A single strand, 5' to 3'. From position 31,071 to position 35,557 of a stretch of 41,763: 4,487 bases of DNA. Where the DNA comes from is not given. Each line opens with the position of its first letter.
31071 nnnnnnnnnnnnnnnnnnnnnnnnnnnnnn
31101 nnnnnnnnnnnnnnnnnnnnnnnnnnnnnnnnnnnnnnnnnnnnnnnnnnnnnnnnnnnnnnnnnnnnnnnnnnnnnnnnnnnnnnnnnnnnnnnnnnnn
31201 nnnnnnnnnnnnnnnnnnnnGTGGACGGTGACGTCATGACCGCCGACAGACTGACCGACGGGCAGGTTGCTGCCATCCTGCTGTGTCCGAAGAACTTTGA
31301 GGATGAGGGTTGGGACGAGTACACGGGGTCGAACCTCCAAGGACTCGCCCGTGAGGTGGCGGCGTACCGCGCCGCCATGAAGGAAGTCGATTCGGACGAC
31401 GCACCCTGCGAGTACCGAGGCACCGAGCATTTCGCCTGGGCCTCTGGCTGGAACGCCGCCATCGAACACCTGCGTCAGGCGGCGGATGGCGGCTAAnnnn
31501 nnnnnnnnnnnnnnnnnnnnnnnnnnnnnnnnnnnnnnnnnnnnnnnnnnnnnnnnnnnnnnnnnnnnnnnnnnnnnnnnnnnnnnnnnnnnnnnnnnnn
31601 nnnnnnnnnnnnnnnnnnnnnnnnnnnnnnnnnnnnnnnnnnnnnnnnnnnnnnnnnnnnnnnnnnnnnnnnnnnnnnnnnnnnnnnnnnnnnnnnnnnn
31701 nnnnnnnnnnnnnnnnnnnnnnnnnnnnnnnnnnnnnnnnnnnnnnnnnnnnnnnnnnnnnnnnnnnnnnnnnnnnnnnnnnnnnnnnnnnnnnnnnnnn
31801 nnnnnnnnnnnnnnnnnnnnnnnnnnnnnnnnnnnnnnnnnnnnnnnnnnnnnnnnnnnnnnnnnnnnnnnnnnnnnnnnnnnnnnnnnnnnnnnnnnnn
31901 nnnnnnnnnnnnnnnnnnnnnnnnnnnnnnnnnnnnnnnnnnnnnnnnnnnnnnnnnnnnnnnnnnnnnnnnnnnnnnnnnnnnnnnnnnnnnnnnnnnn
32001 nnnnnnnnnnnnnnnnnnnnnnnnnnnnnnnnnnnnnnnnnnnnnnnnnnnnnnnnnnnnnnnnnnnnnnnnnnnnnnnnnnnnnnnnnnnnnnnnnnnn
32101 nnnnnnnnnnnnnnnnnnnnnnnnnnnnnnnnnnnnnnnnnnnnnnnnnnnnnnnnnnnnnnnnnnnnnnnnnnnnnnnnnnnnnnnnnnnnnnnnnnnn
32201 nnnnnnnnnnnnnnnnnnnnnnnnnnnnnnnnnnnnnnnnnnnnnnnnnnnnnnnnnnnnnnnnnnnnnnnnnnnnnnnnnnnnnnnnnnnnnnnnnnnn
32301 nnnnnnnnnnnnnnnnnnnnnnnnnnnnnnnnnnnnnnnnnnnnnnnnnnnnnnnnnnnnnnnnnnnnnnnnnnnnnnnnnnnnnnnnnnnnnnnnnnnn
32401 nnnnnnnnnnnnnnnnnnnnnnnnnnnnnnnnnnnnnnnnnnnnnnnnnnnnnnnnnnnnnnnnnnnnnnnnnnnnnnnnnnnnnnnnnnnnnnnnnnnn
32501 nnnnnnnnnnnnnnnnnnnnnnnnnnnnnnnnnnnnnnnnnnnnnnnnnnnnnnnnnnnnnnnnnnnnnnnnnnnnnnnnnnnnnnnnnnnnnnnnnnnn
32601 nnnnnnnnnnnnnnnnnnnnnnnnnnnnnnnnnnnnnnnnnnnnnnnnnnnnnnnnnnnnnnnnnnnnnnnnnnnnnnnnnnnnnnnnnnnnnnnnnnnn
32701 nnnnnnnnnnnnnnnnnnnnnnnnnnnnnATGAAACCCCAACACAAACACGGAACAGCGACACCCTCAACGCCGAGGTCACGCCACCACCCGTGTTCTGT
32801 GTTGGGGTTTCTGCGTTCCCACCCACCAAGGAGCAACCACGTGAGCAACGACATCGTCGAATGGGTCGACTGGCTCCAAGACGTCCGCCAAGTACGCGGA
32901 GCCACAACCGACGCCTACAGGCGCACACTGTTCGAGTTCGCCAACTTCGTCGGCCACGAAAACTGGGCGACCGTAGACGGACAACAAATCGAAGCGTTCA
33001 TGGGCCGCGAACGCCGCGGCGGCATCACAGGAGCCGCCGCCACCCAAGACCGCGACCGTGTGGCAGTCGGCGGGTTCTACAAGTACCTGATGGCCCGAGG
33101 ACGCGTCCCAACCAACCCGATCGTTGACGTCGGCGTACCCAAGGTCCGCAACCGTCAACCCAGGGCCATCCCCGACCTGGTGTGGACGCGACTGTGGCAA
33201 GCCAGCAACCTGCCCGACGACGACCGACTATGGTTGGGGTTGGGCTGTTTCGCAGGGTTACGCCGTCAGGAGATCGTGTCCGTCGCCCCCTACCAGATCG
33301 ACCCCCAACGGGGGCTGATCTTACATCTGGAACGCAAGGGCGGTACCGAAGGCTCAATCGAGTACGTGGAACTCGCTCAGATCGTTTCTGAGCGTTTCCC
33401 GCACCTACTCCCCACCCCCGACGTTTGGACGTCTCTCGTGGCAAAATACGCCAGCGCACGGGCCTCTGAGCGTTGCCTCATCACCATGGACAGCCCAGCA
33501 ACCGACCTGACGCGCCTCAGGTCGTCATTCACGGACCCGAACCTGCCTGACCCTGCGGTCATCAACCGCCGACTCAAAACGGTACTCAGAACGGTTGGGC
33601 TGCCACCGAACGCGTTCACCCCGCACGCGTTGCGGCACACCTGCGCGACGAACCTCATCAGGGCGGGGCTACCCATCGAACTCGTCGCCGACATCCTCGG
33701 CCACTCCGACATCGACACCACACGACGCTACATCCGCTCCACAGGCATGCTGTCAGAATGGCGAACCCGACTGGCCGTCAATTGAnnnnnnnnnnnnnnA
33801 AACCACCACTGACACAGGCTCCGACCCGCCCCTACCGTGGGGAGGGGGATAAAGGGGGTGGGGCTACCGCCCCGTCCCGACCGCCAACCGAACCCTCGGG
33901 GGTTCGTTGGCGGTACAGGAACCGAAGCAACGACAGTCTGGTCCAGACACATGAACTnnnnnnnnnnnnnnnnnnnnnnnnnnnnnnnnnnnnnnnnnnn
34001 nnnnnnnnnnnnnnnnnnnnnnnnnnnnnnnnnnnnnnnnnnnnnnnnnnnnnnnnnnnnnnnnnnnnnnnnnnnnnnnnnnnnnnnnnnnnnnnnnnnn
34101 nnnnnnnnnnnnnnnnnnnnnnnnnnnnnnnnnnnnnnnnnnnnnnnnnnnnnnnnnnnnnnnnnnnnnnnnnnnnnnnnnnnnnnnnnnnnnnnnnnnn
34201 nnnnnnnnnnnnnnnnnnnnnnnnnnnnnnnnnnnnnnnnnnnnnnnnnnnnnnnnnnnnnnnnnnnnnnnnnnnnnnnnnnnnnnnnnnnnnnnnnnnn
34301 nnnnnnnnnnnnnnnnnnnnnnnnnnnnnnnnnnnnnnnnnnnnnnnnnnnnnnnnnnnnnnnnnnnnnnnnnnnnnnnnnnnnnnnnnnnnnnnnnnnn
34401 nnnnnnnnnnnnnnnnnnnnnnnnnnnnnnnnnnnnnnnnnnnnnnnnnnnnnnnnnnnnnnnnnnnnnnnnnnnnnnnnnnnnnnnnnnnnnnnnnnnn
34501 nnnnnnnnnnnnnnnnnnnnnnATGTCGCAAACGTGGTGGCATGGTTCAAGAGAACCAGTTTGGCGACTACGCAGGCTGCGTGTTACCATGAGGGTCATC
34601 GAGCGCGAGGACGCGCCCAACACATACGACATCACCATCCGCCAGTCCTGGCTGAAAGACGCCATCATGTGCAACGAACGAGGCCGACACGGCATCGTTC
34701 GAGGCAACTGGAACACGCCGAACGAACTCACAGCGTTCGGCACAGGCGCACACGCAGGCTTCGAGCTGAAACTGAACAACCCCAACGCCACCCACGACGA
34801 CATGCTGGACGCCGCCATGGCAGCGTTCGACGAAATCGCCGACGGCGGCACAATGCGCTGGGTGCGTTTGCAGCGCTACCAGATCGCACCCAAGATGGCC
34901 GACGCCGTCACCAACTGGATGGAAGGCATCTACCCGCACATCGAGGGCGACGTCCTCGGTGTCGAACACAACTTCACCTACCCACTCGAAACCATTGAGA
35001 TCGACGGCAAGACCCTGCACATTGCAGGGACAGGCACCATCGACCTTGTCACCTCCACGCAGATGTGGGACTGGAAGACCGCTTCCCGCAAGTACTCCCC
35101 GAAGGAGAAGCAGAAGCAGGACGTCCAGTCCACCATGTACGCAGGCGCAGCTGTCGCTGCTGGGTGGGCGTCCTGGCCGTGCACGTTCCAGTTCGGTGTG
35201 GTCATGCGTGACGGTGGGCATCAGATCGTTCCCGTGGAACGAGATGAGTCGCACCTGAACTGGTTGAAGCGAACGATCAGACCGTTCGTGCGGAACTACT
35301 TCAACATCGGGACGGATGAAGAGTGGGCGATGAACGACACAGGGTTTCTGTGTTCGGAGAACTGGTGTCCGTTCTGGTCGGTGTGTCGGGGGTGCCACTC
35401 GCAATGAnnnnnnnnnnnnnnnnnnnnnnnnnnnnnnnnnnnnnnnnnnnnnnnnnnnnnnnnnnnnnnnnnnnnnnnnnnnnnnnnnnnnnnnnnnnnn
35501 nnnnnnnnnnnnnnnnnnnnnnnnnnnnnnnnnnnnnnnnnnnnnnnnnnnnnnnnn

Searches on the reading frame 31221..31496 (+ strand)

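Call 12: search_protein_families(library=pfam, proteins=[window:31221-31496:+], max_evalue=0.05)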
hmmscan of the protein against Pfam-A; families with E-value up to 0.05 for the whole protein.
window:31221-31496:+ (91 aa): 1 family
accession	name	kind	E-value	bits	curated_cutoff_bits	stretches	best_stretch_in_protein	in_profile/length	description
PF04957.18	RMF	-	0.027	15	27.9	1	46-81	14-49/53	Ribosome modulation factor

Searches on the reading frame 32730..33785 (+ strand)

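Call 10: search_protein_families(library=pfam, proteins=[window:32730-33785:+], max_evalue=0.01)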
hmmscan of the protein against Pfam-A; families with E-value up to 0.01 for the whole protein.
window:32730-33785:+ (351 aa): 2 families
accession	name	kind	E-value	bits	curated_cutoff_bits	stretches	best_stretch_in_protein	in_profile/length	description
PF00589.27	Phage_integrase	-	5.2e-17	62.6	27.1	1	278-337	110-168/172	Phage integrase family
PF02899.23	Phage_int_SAM_1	-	3.7e-09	37.2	22.3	1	42-124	1-83/83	Phage integrase, N-terminal SAM-like domain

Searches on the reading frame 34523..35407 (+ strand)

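Call 10: search_protein_families(library=pfam, proteins=[window:34523-35407:+], max_evalue=0.01)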
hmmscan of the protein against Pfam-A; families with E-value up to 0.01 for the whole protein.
window:34523-35407:+ (294 aa): 1 family
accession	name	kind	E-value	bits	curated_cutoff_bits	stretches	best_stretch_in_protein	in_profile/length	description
PF12705.13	PDDEXK_1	-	7.8e-09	36.3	22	1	68-289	31-247/247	PD-(D/E)XK nuclease superfamily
